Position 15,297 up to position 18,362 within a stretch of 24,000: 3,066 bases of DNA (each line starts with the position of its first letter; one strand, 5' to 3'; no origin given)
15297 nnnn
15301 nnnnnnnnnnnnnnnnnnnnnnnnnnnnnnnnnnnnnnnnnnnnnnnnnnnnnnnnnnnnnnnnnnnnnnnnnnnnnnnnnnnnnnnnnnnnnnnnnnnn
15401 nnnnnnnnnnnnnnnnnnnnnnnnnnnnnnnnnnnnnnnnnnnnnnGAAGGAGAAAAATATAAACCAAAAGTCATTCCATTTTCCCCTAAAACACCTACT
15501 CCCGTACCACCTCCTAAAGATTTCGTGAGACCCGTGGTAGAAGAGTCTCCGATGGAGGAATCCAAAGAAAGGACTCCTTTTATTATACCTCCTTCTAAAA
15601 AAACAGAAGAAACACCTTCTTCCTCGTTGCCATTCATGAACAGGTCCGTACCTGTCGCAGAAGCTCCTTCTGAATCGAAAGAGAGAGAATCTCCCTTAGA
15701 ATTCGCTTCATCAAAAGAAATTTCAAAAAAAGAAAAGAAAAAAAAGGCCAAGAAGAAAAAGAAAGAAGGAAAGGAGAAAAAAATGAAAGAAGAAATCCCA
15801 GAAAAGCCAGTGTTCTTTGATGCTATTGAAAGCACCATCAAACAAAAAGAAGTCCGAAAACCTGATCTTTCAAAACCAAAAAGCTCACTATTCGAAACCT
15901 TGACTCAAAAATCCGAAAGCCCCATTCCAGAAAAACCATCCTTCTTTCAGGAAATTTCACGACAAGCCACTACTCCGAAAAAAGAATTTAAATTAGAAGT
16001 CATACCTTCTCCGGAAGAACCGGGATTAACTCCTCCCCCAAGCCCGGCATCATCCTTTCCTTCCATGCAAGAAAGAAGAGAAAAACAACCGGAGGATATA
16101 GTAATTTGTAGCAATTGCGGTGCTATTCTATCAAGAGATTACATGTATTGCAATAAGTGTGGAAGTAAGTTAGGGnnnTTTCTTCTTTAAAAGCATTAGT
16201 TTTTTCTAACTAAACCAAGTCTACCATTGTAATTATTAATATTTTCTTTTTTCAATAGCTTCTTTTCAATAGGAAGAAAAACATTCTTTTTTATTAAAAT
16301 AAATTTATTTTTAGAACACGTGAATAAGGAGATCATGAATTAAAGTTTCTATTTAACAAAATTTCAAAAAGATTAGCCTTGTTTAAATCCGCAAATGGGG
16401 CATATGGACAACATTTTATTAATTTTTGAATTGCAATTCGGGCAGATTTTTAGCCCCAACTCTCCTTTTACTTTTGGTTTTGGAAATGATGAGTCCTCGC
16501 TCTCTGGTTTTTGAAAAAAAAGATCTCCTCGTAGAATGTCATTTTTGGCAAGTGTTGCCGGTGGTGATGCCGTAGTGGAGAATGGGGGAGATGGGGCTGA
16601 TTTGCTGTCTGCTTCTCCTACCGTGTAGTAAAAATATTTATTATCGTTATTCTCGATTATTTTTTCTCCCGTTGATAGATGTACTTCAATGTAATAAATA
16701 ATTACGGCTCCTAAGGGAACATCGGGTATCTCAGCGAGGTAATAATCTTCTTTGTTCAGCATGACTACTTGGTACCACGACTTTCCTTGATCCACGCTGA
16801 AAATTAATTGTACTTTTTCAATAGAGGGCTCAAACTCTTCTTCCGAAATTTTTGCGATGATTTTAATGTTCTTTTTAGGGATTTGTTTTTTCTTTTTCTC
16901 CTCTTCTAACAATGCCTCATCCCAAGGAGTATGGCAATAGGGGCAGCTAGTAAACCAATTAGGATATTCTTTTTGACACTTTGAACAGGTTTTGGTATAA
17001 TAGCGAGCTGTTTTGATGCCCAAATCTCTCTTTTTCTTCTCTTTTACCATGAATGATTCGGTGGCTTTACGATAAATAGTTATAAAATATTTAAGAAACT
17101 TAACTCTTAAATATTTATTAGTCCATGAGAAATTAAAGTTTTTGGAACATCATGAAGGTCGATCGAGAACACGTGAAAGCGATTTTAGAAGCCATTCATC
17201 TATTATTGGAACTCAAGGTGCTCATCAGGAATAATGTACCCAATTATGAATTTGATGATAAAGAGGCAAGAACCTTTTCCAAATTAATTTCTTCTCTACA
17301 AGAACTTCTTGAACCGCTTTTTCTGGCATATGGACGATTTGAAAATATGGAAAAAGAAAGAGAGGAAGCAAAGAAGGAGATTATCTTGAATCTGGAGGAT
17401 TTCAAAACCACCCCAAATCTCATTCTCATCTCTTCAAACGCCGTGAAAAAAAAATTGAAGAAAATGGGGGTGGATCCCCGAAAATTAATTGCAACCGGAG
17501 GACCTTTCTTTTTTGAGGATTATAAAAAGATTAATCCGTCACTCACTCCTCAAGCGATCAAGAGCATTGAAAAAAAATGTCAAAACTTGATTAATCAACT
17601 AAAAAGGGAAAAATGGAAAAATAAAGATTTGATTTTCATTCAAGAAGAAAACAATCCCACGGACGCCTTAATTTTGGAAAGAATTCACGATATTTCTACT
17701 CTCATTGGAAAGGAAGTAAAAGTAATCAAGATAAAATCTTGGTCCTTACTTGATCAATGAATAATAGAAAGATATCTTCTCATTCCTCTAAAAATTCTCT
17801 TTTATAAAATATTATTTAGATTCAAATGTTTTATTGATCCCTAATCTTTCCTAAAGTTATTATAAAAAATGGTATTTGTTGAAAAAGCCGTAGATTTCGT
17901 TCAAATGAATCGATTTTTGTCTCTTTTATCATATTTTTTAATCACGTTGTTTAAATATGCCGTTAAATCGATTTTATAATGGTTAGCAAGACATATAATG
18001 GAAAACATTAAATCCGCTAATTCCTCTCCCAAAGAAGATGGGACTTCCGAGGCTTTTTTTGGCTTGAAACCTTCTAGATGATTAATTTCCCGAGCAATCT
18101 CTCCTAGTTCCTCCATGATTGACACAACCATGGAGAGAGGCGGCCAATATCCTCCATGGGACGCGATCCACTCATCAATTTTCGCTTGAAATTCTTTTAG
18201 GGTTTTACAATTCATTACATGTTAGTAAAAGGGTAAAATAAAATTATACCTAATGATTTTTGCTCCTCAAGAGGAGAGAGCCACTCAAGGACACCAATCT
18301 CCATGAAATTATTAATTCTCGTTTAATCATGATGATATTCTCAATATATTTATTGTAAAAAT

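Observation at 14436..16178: Rab-like GTPase with a 380-aa disordered tail ending in a zinc ribbon instead of a prenylation motif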

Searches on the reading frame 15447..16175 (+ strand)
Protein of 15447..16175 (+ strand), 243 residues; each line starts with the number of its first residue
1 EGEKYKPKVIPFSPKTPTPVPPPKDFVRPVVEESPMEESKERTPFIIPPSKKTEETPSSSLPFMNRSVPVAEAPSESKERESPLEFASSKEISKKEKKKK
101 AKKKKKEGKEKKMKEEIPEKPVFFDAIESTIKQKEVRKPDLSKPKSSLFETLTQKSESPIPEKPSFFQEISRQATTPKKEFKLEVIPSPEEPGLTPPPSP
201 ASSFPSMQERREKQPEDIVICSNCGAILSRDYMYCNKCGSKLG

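Call 37: find_related_loci(query=A2, collection=genome_contigs, flank=6000)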
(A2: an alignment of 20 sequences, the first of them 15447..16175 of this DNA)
Query A2 (243 aa) in genome_contigs; peptide patterns used: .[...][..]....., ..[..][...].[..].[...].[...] (x = any residue, [..] = any of these).
600 stretches matched a pattern (row limit reached: there are more); 5 encode a relative of the query (tblastn E <= 1e-3); 5 distinct loci.
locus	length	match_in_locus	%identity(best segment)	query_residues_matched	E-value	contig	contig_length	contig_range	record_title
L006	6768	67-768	32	3-242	1e-16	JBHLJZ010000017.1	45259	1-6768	MAG: Candidatus Hodarchaeota archaeon isolate DZ1B.201 DZ1B.201@1572, whole genome shotgun sequence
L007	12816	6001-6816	31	4-242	5e-16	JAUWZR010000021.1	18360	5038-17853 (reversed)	MAG: Promethearchaeota archaeon isolate CSMAG_2741 CSMAG_2741_k141_943066_length_18360_cov_16.9807, whole genome shotgun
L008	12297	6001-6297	35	147-242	1e-12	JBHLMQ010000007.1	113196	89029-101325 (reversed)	MAG: Promethearchaeota archaeon isolate DZ2M.350 DZ2M.350@321, whole genome shotgun sequence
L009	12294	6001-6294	32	164-242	5e-9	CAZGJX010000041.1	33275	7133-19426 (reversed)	MAG TPA_asm: uncultured archaeon isolate binchicken_co228_481 genome assembly, contig: NODE_1612_length_33275_cov_8.4013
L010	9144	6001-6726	31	3-242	1e-6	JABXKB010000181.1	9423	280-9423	MAG: Promethearchaeota archaeon isolate Hel_238_bin13 contig-145_17053, whole genome shotgun sequence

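Call 45: search_protein_representatives(alignment_id=A2)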
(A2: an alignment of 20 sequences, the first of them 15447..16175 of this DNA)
Query: 20 sequences, 250 profile positions. Proteins with E-value up to 0.001 (for the whole library): 930; up to 1e-10: 93; up to 1e-30: 27. The best 150 are listed.
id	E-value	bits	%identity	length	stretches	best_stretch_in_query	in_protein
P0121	1.2e-76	274.2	-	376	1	1-250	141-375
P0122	1.3e-72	261.0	-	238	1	16-250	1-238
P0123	1.5e-71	257.5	-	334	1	3-250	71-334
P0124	9.4e-65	235.2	-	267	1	66-249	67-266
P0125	1.4e-62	228.1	-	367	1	3-249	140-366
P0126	2.7e-62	227.2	-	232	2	142-250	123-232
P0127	9.8e-58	212.3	-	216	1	56-250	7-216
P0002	2.4e-55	204.4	-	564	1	2-250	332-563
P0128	2.5e-55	204.4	-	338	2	93-250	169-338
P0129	4.8e-55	203.4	-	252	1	15-250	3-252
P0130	2.3e-52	194.7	-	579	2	93-250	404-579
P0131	1.7e-51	191.8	-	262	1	2-212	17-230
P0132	2.0e-51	191.6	-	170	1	96-250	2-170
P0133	1.9e-50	188.4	-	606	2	93-250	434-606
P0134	2.8e-50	187.8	-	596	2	73-250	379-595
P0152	1.9e-23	99.9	-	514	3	133-250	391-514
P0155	3.5e-19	86.0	-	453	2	145-250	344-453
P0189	5.2e-12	62.5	-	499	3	143-250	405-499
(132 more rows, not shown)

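Call 65: find_encoding_contigs(protein=P0155, flank=6000, max_places=2)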
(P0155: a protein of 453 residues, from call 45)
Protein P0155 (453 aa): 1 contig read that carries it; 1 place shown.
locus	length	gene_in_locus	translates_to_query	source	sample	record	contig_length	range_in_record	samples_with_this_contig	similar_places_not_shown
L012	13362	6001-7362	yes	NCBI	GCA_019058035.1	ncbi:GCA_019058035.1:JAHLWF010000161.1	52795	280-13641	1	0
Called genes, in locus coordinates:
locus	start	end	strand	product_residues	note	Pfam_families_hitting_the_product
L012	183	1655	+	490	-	PF01139:RtcB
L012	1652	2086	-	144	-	PF01951:Archease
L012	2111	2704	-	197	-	PF00892:EamA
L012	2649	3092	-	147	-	PF00892:EamA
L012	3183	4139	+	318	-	PF00025:Arf, PF00071:Ras, PF01926:MMR_HSR1 (faint), PF04670:Gtr1_RagA, PF08477:Roc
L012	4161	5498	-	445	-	PF00215:OMPdecase, PF00218:IGPS (weak), PF00834:Ribul_P_3_epim (weak), PF03737:RraA-like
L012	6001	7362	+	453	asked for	PF00025:Arf, PF00071:Ras, PF03029:ATP_bind_1 (faint), PF08477:Roc, PF13240:Zn_Ribbon_1 (weak)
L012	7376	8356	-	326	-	-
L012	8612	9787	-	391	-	PF00282:Pyridoxal_deC, PF00155:Aminotran_1_2 (weak), PF00266:Aminotran_5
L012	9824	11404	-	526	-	PF00370:FGGY_N, PF02782:FGGY_C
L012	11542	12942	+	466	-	PF00202:Aminotran_3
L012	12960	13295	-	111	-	PF03819:MazG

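Call 66: find_encoding_contigs(protein=P0189, flank=6000, max_places=2)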
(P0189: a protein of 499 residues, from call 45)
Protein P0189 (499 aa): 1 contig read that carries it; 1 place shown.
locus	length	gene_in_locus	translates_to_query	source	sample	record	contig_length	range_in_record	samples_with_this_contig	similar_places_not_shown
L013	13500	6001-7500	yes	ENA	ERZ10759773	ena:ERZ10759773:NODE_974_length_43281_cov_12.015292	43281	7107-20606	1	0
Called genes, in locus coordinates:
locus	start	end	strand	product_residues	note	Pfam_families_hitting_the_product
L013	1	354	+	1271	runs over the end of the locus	PF02514:CobN-Mg_chel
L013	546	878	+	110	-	-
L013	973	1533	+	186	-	PF00025:Arf, PF00071:Ras, PF04670:Gtr1_RagA (weak), PF08477:Roc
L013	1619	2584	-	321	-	-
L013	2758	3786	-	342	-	PF01063:Aminotran_4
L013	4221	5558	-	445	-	PF00215:OMPdecase, PF01884:PcrB (faint), PF03737:RraA-like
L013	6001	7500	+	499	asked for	PF00025:Arf, PF00071:Ras, PF03029:ATP_bind_1 (faint), PF08477:Roc, PF13240:Zn_Ribbon_1 (weak)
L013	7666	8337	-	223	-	PF17032:Zn_ribbon_15 (faint), PF12773:DZR (faint)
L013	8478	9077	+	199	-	PF09873:SepCysE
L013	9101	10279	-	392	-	PF00282:Pyridoxal_deC, PF00266:Aminotran_5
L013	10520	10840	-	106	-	PF03819:MazG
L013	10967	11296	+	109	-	PF12973:Cupin_7 (weak), PF02311:AraC_binding (weak), PF07883:Cupin_2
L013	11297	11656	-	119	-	-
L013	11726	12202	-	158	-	PF01849:NAC, PF19026:UBA_HYPK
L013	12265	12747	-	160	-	PF14810:TGT_C2, PF03657:UPF0113 (faint), PF01472:PUA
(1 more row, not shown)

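Call 75: find_homologous_proteins(query=A2, max_evalue=1e-10)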
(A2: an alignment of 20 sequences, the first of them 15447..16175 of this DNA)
Query A2 (20 sequences) (243 aa, profile of the alignment): 108 proteins with E <= 1e-10 among 8000 candidates.
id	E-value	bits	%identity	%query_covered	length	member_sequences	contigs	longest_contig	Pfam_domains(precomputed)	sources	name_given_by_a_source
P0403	1.4e-81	292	38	42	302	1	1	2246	PF13240.12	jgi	jgi:ribosomal protein L40E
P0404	1.4e-81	292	32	99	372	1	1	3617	PF13240.12,PF13248.12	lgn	-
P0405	2.8e-79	284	38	44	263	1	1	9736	-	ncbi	ncbi:MAG: hypothetical protein ACFE9R_00730, partial [Candidatus Hermodarchaeota archaeon]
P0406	8.5e-79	283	30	98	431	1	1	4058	-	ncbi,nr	ncbi:MAG: zinc ribbon domain-containing protein, partial [Candidatus Lokiarchaeota archaeon]|nr:zinc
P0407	1.3e-78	282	35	40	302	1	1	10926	-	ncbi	ncbi:MAG: hypothetical protein ACFFCG_03585, partial [Promethearchaeota archaeon]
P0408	4.9e-78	280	37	40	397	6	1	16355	-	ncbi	ncbi:MAG: hypothetical protein ACTSQR_01215, partial [Promethearchaeota archaeon]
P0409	1.7e-77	279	38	40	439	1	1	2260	-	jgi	-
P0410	1.9e-77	279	33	99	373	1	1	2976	PF13240.12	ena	-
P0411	2.7e-76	275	32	40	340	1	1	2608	-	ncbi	ncbi:MAG: hypothetical protein ACXABG_14945, partial [Promethearchaeota archaeon]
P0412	2.8e-76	275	34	99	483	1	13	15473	PF13240.12,PF08477.20,PF00071.29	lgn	-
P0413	6.2e-75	270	32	100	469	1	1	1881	PF00071.29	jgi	jgi:hypothetical protein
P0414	1.1e-74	269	34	40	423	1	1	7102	PF13240.12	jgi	jgi:hypothetical protein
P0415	2.8e-74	268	39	45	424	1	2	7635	-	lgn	-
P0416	4.9e-74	267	44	37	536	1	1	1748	PF00025.28,PF08477.20,PF00071.29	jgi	jgi:small GTP-binding protein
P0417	2.0e-73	265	45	40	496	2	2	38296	PF00025.28,PF08477.20,PF00071.29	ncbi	ncbi:MAG: GTP-binding protein [Promethearchaeota archaeon]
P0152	6.1e-23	100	58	10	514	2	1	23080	PF13240.12,PF08477.20,PF00071.29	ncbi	ncbi:MAG: GTP-binding protein, partial [Promethearchaeia archaeon]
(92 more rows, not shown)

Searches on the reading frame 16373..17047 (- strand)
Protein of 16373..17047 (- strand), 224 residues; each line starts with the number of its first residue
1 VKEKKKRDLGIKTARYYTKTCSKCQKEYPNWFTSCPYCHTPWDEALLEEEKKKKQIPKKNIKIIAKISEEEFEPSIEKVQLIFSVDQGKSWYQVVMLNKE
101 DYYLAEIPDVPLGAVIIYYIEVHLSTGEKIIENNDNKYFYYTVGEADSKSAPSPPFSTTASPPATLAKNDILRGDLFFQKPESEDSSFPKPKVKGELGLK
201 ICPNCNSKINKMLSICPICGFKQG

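Call 4: search_protein_families(library=pfam, proteins=[window:16373-17047:-], max_evalue=0.01)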
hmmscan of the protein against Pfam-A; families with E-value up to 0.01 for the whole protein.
window:16373-17047:- (224 aa): 4 families
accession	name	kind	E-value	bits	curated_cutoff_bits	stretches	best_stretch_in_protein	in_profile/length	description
PF12773.13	DZR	-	1.1e-05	25.9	27.3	0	199-220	24-45/45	Double zinc ribbon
PF17032.10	Zn_ribbon_15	-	3.2e-05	25.1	28.9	0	199-220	52-73/73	zinc-ribbon family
PF24460.1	DUF7575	-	0.002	17.9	28.5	0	202-220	6-24/28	Domain of unknown function (DUF7575)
PF13920.12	zf-C3HC4_3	-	0.0035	17.6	27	0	20-43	25-47/49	Zinc finger, C3HC4 type (RING finger)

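Call 47: find_homologous_proteins(query=window:16373-17047:-, max_evalue=0.001)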
Query window:16373-17047:- (224 aa): 175 proteins with E <= 0.001 among 438 candidates; the best 120 are listed.
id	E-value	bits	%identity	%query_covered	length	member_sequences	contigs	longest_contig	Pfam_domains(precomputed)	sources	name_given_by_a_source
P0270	7.1e-149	511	100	100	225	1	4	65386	PF12773.14,PF17032.11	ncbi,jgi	ncbi:MAG: hypothetical protein ACTSU4_13750 [Promethearchaeota archaeon]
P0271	4.7e-119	414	81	100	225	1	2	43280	PF12773.14,PF17032.11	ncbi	ncbi:MAG: hypothetical protein ACTSXH_01765 [Promethearchaeota archaeon]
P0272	2.6e-76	274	58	100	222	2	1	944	PF12773.14,PF17032.11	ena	-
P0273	4.6e-69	250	56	100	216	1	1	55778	PF17032.11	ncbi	-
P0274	9.4e-69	249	53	94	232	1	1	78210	PF13240.12,PF12773.14,PF07282.19,PF13248.12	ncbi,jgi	ncbi:MAG: hypothetical protein ACTSR8_13495 [Promethearchaeota archaeon]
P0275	8.2e-65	236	52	99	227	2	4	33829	PF12773.14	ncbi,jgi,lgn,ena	ncbi:MAG: hypothetical protein ACTSQP_13210 [Promethearchaeota archaeon]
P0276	1.3e-63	232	46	97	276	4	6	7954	PF12773.14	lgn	-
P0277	2.3e-63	231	49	93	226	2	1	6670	PF13240.12,PF12773.14,PF17032.11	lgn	-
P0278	1.5e-62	229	48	97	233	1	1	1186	PF12773.14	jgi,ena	-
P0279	2.2e-62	228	47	97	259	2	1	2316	PF12773.14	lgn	-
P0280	3.0e-62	228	47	97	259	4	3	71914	PF12773.14,PF17032.11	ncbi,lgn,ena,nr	ncbi:MAG: hypothetical protein KGD65_02990 [Candidatus Lokiarchaeota archaeon]|nr:hypothetical prote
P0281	3.4e-62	228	45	96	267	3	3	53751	PF12773.14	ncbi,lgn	-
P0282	5.3e-62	227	43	98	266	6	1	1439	PF12773.14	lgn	-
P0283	5.7e-62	227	45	98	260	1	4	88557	PF12773.14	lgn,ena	-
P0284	1.6e-61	225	47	97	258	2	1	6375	PF13240.12,PF12773.14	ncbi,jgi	ncbi:MAG: hypothetical protein ACW96X_02700 [Promethearchaeota archaeon]|jgi:hypothetical protein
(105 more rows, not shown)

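Call 56: predict_structure(alignment_id=A4)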
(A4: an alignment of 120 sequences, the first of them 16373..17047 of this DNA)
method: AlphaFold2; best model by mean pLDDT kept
length: 224 residues; sequences in the alignment: 120
mean_pLDDT: 77.9   pTM: 0.49
mean pLDDT of the five models: 77.9, 75.5, 73.8, 73.1, 72.8
residues with pLDDT >= 90: 109; 70-90: 42; 50-70: 37; < 50: 36
segments of 3 or more residues with pLDDT < 50: 158-187
pLDDT, mean of each block of 10 residues (from residue 1): 61 79 92 93 74 74 90 90 94 95 94 93 94 86 73 55 43 39 44 61 93 92 85
secondary structure, 60 per line:
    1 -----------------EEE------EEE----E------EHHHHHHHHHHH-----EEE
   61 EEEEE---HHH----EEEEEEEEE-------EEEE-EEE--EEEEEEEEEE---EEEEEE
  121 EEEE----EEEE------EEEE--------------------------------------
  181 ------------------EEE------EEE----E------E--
elements in order: E18-20 E27-29 H42-52 E58-65 E76-84 E92-95 E97-99 E102-111 E115-124 E129-132 E139-142 E199-201 E208-210

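Call 60: fold_search(model_id=the predicted structure, library=pdb)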
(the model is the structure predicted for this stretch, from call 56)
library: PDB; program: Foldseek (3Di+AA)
matches with E <= 10: 1836; with E <= 0.001: 1
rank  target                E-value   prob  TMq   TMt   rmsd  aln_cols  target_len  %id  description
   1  7qm2_D                3.8e-04  1.00  0.29  0.39  15.9       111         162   20  Crystal structure of the PP1/PTG/beta-cyclodextrin ternary complex (released 2022-11-02)
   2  5ak8                  2.9e-03  1.00  0.29  0.16   2.3        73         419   19  Structure of C351A mutant of Porphyromonas gingivalis peptidylarginine deiminase (released 2015-07-22)
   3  6i0x_B                3.0e-03  1.00  0.32  0.18   2.8        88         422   17  Porphyromonas gingivalis peptidylarginine deminase (PPAD) mutant G231N/E232T/N235D in complex with Cl-amidine. (released 2019-01-23)
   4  5ak7                  3.2e-03  1.00  0.29  0.16   2.3        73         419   19  Structure of wt Porphyromonas gingivalis peptidylarginine deiminase (released 2015-07-22)
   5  6i0x_A                3.8e-03  1.00  0.29  0.16   2.3        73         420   19  Porphyromonas gingivalis peptidylarginine deminase (PPAD) mutant G231N/E232T/N235D in complex with Cl-amidine. (released 2019-01-23)
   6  1gvi_A                4.3e-03  1.00  0.25  0.10   4.9        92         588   18  Thermus maltogenic amylase in complex with beta-CD (released 2002-06-06)
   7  4ytb                  4.5e-03  1.00  0.33  0.18   2.7        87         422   18  Crystal structure of Porphyromonas gingivalis peptidylarginine deiminase (PPAD) in complex with dipeptide Asp-Gln. (released 2015-07-01)
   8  5f7s_A                4.5e-03  1.00  0.29  0.10   2.2        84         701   12  Cycloalternan-degrading enzyme from Trueperella pyogenes (released 2015-12-30)
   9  5t7a_B                5.3e-03  1.00  0.29  0.66   2.2        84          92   14  Crystal structure of Br derivative BhCBM56 (released 2017-08-23)
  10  5t7a_A                6.7e-03  1.00  0.29  0.65   2.2        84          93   14  Crystal structure of Br derivative BhCBM56 (released 2017-08-23)
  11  5i0g_B                7.5e-03  1.00  0.31  0.10   1.9       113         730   12  Cycloalternan-degrading enzyme from Trueperella pyogenes in complex with cycloalternan (released 2016-12-14)
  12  4pw3_B                8.4e-03  0.99  0.22  0.15   6.5        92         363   13  Crystal structure of the sulfite dehydrogenase SorT from Sinorhizobium meliloti (released 2015-06-03)
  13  4ytg                  9.4e-03  1.00  0.31  0.17   2.8        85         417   18  Crystal structure of Porphyromonas gingivalis peptidylarginine deiminase (PPAD) mutant C351A in complex with dipeptide M (released 2015-07-01)
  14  5k3x_B                1.0e-02  0.98  0.22  0.15   6.8       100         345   13  Crystal Structure of the sulfite dehydrogenase, SorT R78K mutant from Sinorhizobium meliloti (released 2017-05-24)
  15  5f7s_B                1.1e-02  1.00  0.27  0.09   2.4        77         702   12  Cycloalternan-degrading enzyme from Trueperella pyogenes (released 2015-12-30)
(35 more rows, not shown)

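Call 73: search_protein_families(library=ncbifam, proteins=[window:16373-17047:-], max_evalue=0.01)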
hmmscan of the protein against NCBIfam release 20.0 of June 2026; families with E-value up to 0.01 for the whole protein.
window:16373-17047:- (224 aa): 3 families
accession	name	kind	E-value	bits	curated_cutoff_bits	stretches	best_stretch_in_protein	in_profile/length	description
NF049953.1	ribbon_DG_selen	exception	0.0011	18.9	130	0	19-55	6-44/172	zinc ribbon-containing (seleno)protein DG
TIGR00416.1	sms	equivalog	0.0016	17.3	403.05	1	20-70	9-57/454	DNA repair protein RadA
NF006933.0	PRK09418.1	equivalog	0.005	15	1419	1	41-111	214-279/780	bifunctional 2',3'-cyclic-nucleotide 2'-phosphodiesterase/3'-nucleotidase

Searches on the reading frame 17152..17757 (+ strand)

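Call 4: search_protein_families(library=pfam, proteins=[window:17152-17757:+], max_evalue=0.01)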
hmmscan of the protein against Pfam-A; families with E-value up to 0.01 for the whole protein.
window:17152-17757:+ (202 aa): 1 family
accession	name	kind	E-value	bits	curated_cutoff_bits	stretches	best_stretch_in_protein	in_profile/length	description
PF09873.14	DUF2100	-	2.1e-20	74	23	1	4-180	36-197/210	Uncharacterized protein conserved in archaea (DUF2100)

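Call 73: search_protein_families(library=ncbifam, proteins=[window:17152-17757:+], max_evalue=0.01)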
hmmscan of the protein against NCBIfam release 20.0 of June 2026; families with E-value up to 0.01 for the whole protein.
window:17152-17757:+ (202 aa): 0 families

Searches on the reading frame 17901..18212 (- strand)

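Call 4: search_protein_families(library=pfam, proteins=[window:17901-18212:-], max_evalue=0.01)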
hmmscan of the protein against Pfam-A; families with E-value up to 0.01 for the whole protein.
window:17901-18212:- (103 aa): 1 family
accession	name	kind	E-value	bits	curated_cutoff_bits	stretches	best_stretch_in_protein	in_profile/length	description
PF03819.22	MazG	-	5.8e-13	49.4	22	1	26-102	4-74/74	MazG nucleotide pyrophosphohydrolase domain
